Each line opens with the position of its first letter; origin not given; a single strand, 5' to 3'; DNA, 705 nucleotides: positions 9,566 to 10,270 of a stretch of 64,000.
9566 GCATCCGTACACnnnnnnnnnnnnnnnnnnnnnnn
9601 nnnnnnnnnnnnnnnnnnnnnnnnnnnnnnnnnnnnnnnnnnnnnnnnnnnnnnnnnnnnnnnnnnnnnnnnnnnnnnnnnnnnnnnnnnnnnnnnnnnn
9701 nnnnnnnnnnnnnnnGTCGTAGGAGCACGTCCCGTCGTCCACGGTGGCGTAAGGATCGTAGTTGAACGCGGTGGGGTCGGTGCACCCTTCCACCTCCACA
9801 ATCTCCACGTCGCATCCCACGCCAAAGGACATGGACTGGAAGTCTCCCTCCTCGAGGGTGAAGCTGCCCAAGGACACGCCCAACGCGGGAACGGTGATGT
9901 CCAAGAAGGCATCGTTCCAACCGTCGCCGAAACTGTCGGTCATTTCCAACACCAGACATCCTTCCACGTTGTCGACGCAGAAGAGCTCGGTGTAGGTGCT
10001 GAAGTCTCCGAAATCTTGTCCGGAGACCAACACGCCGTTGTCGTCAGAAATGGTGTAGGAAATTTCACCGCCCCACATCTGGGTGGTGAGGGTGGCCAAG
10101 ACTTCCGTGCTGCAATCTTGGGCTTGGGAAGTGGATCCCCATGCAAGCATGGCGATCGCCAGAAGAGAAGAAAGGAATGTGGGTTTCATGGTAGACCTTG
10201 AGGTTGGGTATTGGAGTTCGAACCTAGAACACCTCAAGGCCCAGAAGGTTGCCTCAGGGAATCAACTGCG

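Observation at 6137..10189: Giant T9SS cargo built from four Kazal-like domains, GDGW-type modules and ten acidic Cys-clamped mini-repeats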

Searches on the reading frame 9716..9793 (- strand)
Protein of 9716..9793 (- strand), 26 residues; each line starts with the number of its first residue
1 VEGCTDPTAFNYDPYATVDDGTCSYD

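Call 32: search_protein_families(library=phrogs, proteins=[window:9716-9793:-], max_evalue=1)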
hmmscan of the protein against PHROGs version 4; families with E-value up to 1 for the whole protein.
seq(26 aa): 1 family
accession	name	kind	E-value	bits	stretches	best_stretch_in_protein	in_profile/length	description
phrog_5971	-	unknown function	0.15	12.8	1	2-16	32-46/50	-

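Call 71: search_solved_structures(query=A4, max_evalue=10, show_alignments=3)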
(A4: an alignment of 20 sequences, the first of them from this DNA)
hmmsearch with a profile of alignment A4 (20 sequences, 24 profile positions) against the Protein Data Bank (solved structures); distinct sequences matched with E-value up to 10: 6.
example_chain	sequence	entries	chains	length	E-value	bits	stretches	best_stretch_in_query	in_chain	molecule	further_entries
6u2j_A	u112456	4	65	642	8e-06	28.7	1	1-24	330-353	Macrophage-expressed gene 1 protein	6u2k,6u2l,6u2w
6u23_A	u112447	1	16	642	8e-06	28.7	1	1-24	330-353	Macrophage-expressed gene 1 protein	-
8ojn_C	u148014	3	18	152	0.31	14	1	6-15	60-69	Cell wall surface anchor family protein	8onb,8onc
6sb3_A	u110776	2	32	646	0.71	12.9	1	2-23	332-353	Macrophage-expressed gene 1 protein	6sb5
8a1d_A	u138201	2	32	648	0.71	12.9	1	2-23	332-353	Macrophage-expressed gene 1 protein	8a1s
6sb1_A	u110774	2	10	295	2.2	11.3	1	3-23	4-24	Macrophage-expressed gene 1 protein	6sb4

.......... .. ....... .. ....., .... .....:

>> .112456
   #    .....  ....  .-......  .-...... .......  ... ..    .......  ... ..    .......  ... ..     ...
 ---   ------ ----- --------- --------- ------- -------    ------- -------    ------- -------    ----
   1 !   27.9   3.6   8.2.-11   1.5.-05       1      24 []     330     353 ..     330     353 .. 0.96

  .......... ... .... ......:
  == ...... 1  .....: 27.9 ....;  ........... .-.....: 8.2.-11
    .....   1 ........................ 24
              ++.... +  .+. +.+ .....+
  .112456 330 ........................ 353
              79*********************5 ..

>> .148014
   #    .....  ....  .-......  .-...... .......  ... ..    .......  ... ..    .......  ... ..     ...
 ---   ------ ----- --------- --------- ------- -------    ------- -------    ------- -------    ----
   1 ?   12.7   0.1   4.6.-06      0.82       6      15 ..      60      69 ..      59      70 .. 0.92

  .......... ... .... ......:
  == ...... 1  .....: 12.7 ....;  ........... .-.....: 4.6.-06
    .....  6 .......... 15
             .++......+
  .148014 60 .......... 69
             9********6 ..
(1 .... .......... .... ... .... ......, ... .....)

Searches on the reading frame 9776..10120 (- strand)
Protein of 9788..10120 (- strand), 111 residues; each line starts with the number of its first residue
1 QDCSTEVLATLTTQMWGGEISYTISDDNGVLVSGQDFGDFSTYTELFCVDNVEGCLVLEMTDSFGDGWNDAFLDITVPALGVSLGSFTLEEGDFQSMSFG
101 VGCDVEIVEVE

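Call 6: search_protein_families(library=pfam, proteins=[window:9788-10120:-], max_evalue=10)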
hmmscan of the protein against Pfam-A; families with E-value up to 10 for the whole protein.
seq(111 aa): 0 families

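Call 22: search_solved_structures(query=A2, max_evalue=10, show_alignments=2)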
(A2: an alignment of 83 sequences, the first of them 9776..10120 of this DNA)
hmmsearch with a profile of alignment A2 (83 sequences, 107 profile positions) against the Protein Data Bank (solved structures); distinct sequences matched with E-value up to 10: 4.
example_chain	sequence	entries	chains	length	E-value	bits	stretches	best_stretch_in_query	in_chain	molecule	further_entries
6zqk_B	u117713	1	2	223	0.37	13.6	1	10-66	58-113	841 light chain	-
1dbi_A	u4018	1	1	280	0.59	12.9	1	40-94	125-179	AK.1 SERINE PROTEASE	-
1nc2_B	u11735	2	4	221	0.73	12.6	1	26-66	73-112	MONOCLONAL ANTIBODY 2D12.5, IGG1 GAMMA HEAVY CHAIN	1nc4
2hv2_A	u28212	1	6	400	1.1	12.1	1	53-88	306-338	Hypothetical protein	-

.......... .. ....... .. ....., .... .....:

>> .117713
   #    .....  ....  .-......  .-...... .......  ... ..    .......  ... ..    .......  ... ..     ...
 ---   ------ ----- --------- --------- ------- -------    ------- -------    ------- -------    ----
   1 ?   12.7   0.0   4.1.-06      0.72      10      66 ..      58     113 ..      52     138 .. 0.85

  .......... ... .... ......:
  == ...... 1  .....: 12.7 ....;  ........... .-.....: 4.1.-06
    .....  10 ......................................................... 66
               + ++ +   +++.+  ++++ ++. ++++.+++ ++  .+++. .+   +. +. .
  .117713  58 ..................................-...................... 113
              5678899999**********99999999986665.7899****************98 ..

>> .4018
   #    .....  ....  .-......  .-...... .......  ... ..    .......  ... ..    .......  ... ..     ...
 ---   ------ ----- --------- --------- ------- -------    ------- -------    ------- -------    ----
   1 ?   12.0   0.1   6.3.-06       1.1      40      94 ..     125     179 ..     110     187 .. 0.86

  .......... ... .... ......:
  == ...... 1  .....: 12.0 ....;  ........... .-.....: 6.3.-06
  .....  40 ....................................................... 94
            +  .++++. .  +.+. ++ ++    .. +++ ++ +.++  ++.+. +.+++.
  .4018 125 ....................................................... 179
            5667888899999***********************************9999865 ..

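Call 27: predict_structure(alignment_id=A2)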
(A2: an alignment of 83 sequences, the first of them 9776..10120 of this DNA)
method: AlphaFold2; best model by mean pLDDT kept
length: 115 residues; sequences in the alignment: 83
mean_pLDDT: 91.8   pTM: 0.83
mean pLDDT of the five models: 91.8, 91.7, 91.6, 91.0, 90.2
residues with pLDDT >= 90: 90; 70-90: 18; 50-70: 7; < 50: 0
segments of 3 or more residues with pLDDT < 50: none
pLDDT, mean of each block of 10 residues (from residue 1): 90 98 96 98 96 90 96 96 95 95 79 57
secondary structure, 60 per line:
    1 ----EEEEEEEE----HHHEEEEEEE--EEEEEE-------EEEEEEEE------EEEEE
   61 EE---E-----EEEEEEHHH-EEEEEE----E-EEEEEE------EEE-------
elements in order: E5-12 E20-26 E29-34 E42-49 E56-62 E72-77 E82-87 E94-99 E106-108

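Call 31: fold_search(model_id=the predicted structure, library=pdb)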
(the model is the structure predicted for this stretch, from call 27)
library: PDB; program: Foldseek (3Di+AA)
matches with E <= 10: 1045; with E <= 0.001: 0
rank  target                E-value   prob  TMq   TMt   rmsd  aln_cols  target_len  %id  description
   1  8em5_A                1.2e-02  1.00  0.51  0.59   3.9        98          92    8  Mycobacterium thermoresistible MmpS5 (released 2023-09-27)
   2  9mvz_A                1.5e-02  0.99  0.47  0.42   4.8       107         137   11  Tripartite complex of MmpL5-S5-AcpM from Mycolicibacterium smegmatis (released 2025-07-30)
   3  2fk9                  2.0e-02  0.77  0.33  0.29  11.2       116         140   12  Human protein kinase C, eta (released 2006-01-17)
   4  2xhh                  2.3e-02  0.96  0.43  0.42  11.9       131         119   14  Circular permutation provides an evolutionary link between two families of calcium-dependent carbohydrate binding module (released 2010-07-21)
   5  1lpa_B                3.6e-02  0.91  0.38  0.14   6.4       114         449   10  INTERFACIAL ACTIVATION OF THE LIPASE-PROCOLIPASE COMPLEX BY MIXED MICELLES REVEALED BY X-RAY CRYSTALLOGRAPHY (released 1994-11-01)
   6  1gpl                  4.3e-02  0.89  0.40  0.15   5.5       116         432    9  RP2 LIPASE (released 1997-02-12)
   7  6m8m                  4.3e-02  0.44  0.25  0.18  13.1       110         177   12  PA14 sugar-binding domain from RTX adhesin (released 2019-09-04)
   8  4xoh_C                4.5e-02  0.54  0.33  0.18  10.8       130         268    8  Mechanistic insights into anchorage of the contractile ring from yeast to humans (released 2015-07-15)
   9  3dy5_A                4.8e-02  0.98  0.48  0.08   5.7       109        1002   13  Allene oxide synthase 8R-lipoxygenase from Plexaura homomalla (released 2008-10-07)
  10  9bky_A                4.8e-02  0.38  0.28  0.26  12.6       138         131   10  Crystal structure of a C2 domain from Trichomonas vaginalis (sulfate bound) (released 2024-05-08)
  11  3w56                  5.1e-02  0.84  0.39  0.41   7.4       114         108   14  Structure of a C2 domain (released 2013-10-23)
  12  8vkj_B                5.1e-02  0.66  0.36  0.10  12.6       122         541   11  Cryo-EM structure of human HGSNAT bound with Acetyl-CoA (released 2024-06-26)
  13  9bkw                  5.7e-02  0.51  0.32  0.29   8.8       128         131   11  Crystal structure of a C2 domain from Trichomonas vaginalis (released 2024-05-08)
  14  6kz8_A                6.4e-02  0.63  0.37  0.08  10.6       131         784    9  Crystal structure of plant Phospholipase D alpha complex with phosphatidic acid (released 2019-11-13)
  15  2cjs_A                6.8e-02  0.35  0.27  0.21   9.1        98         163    9  Structural Basis for a Munc13-1 Homodimer - Munc13-1 - RIM Heterodimer Switch: C2-domains as Versatile Protein-Protein (released 2006-06-07)
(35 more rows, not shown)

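Call 32: search_protein_families(library=phrogs, proteins=[window:9788-10120:-], max_evalue=1)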
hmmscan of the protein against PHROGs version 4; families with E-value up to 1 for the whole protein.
seq(111 aa): 2 families
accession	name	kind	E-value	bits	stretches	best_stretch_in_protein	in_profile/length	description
phrog_5270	-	unknown function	0.012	17.1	1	22-68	11-57/95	-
phrog_26422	-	unknown function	0.1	13.6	0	85-110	50-75/90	-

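Call 62: fold_search(model_id=the predicted structure, library=viral)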
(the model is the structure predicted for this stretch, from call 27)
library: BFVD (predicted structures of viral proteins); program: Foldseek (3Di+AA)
matches with E <= 10: 1206; with E <= 0.001: 4
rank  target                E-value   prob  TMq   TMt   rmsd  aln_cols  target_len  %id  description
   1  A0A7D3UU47            1.0e-05  1.00  0.70  0.23   1.8       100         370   17  Caspase [Fadolivirus FV1/VV64]
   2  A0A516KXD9            1.4e-05  1.00  0.69  0.53  12.2       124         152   14  (no name in the UniProt tables at hand)
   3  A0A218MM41            2.5e-05  1.00  0.67  0.12   4.9       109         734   17  Secretion system C-terminal sorting domain-containing protein [uncultured virus]
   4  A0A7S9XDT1            2.8e-05  1.00  0.70  0.15   3.2       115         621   21  Uncharacterized protein [Virus NIOZ-UU157]
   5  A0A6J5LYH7            2.2e-03  0.99  0.41  0.34   9.5       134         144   16  Uncharacterized protein [uncultured Caudovirales phage]
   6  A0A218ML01            2.7e-03  1.00  0.70  0.09   4.3       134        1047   18  Putative peptidase [uncultured virus]
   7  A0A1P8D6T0            4.8e-03  0.98  0.44  0.31  11.4       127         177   12  P3 protein [Rice stripe mosaic virus]
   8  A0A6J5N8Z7            8.1e-03  0.20  0.19  0.04  18.9       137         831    8  Bacteroidetes-Associated Carbohydrate-binding Often N-terminal [uncultured Caudovirales phage]
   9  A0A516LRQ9            1.3e-02  0.94  0.41  0.21   7.4       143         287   10  (no name in the UniProt tables at hand)
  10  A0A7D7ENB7            2.0e-02  0.21  0.19  0.09  15.2       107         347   13  (no name in the UniProt tables at hand)
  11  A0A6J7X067            2.8e-02  0.30  0.25  0.05  13.4       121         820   11  Uncharacterized protein [uncultured Caudovirales phage]
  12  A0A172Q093            3.2e-02  0.96  0.50  0.11   5.8       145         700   11  Uncharacterized protein [Acinetobacter phage vB_AbaM_ME3]
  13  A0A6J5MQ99            3.2e-02  0.14  0.21  0.04  15.7       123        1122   10  Uncharacterized protein [uncultured Caudovirales phage]
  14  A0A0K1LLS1            3.8e-02  0.35  0.29  0.28  13.7       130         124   15  Uncharacterized protein [Caulobacter phage Sansa]
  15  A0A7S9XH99            4.0e-02  0.94  0.48  0.16  12.5       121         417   16  Uncharacterized protein [Virus NIOZ-UU157]
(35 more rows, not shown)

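Call 66: search_protein_representatives(alignment_id=A2)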
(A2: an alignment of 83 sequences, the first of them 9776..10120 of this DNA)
Query: 83 sequences, 107 profile positions. Proteins with E-value up to 0.001 (for the whole library): 9337; up to 1e-10: 2140; up to 1e-30: 252. The best 150 are listed.
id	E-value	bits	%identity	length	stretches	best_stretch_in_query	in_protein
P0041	1.9e-244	809.0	-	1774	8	1-106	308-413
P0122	7.5e-174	581.9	-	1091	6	1-104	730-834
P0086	1.2e-170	571.6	-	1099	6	2-105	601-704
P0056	3.8e-165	553.9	-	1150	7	2-105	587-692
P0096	4.3e-164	550.5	-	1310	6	2-104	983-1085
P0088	1.7e-158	532.6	-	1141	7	1-105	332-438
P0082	7.5e-156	524.0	-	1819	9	1-106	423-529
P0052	5.9e-154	517.9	-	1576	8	1-104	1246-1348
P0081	1.6e-151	510.1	-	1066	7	2-104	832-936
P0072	4.6e-149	502.2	-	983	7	1-103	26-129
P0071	3.6e-142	480.0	-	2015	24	1-104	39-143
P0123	7.4e-139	469.4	-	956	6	1-103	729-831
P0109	7.5e-129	437.2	-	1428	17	2-106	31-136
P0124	5.4e-122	415.1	-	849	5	1-105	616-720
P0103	5.7e-121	411.8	-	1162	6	2-104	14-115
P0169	9.2e-61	218.2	-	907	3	1-104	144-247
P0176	3.3e-59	213.2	-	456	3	2-104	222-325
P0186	2.0e-54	197.8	-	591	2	1-104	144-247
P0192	1.9e-52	191.4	-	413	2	1-104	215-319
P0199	1.2e-50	185.6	-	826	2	1-103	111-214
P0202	3.6e-49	180.9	-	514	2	1-104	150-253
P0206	2.7e-48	178.1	-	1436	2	2-103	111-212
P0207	3.1e-48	177.9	-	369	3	1-104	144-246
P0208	3.1e-48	177.9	-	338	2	1-103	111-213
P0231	1.1e-43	163.3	-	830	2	1-103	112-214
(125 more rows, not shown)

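Call 67: search_protein_families(library=pfam, proteins=[P0206, P0199, P0208, P0231, P0186, P0169, P0202, P0207, P0192, P0176], max_evalue=0.0001)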
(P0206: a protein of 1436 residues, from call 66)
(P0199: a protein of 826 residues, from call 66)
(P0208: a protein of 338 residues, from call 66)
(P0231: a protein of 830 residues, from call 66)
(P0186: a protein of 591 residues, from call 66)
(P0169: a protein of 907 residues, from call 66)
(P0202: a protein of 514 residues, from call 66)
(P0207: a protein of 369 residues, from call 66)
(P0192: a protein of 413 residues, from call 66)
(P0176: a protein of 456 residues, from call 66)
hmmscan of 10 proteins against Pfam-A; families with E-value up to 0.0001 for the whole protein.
P0206 (1436 aa): 6 families
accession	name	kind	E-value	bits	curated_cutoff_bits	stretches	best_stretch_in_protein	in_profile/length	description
PF19081.6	Ig_7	-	3.2e-13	50.2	27.3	2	991-1046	11-69/84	Ig-like domain CHU_C associated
PF13573.12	SprB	-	3e-08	33.6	28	1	617-645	1-29/37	SprB repeat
PF18962.6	Por_Secre_tail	-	1.3e-07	32.3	27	1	1360-1435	1-75/75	Secretion system C-terminal sorting domain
PF00754.31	F5_F8_type_C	-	6.3e-06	26.8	28.2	1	812-892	4-90/127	F5/8 type C domain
PF09471.16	Peptidase_M64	-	6.4e-06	26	26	0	362-448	122-208/302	IgA Peptidase M64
PF22633.2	F5_F8_type_C_2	-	9.9e-05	23.3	27.8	1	824-893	2-73/91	NedA-like, galactose-binding domain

P0199 (826 aa): 4 families
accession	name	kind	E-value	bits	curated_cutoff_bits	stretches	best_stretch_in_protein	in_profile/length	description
PF18911.6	PKD_4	-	2.6e-35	120.8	27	2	251-317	17-84/85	PKD domain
PF00801.26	PKD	-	4.4e-20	71.9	23.5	2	265-312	26-75/80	PKD domain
PF18962.6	Por_Secre_tail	-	1.1e-11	45.2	27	1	755-818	1-68/75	Secretion system C-terminal sorting domain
PF09430.16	EMC7_beta-sandw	-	3.8e-05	24.3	26.6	0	674-749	21-95/122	ER membrane protein complex subunit 7, beta-sandwich domain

P0208 (338 aa): 1 family
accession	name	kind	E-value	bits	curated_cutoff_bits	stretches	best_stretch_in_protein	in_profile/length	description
PF18962.6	Por_Secre_tail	-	1.5e-09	38.4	27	1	261-334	2-72/75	Secretion system C-terminal sorting domain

P0231 (830 aa): 3 families
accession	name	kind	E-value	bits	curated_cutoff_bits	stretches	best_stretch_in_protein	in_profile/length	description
PF18911.6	PKD_4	-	2.2e-36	124.2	27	2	259-313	26-80/85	PKD domain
PF00801.26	PKD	-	1.4e-21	76.7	23.5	2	264-312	26-76/80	PKD domain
PF18962.6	Por_Secre_tail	-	2.7e-16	60.1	27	1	757-824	2-74/75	Secretion system C-terminal sorting domain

P0186 (591 aa): 0 families

P0169 (907 aa): 2 families
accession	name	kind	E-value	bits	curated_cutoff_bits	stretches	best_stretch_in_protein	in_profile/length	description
PF18962.6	Por_Secre_tail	-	2.9e-13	50.3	27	1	829-905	1-75/75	Secretion system C-terminal sorting domain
PF18911.6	PKD_4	-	2.9e-08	34.1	27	1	736-771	33-68/85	PKD domain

P0202 (514 aa): 1 family
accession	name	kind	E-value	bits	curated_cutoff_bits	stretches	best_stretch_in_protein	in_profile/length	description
PF18962.6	Por_Secre_tail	-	3.1e-10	40.6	27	1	436-511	1-73/75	Secretion system C-terminal sorting domain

P0207 (369 aa): 1 family
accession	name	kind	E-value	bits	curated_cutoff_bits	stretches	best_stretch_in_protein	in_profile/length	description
PF18962.6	Por_Secre_tail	-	4.5e-15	56.1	27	1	291-366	1-73/75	Secretion system C-terminal sorting domain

P0192 (413 aa): 1 family
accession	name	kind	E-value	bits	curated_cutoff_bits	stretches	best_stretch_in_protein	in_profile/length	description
PF18962.6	Por_Secre_tail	-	1.7e-07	31.8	27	0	366-406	3-42/75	Secretion system C-terminal sorting domain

P0176 (456 aa): 1 family
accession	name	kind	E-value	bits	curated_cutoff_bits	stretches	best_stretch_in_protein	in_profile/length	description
PF18962.6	Por_Secre_tail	-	1.2e-11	45.1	27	1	377-455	3-75/75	Secretion system C-terminal sorting domain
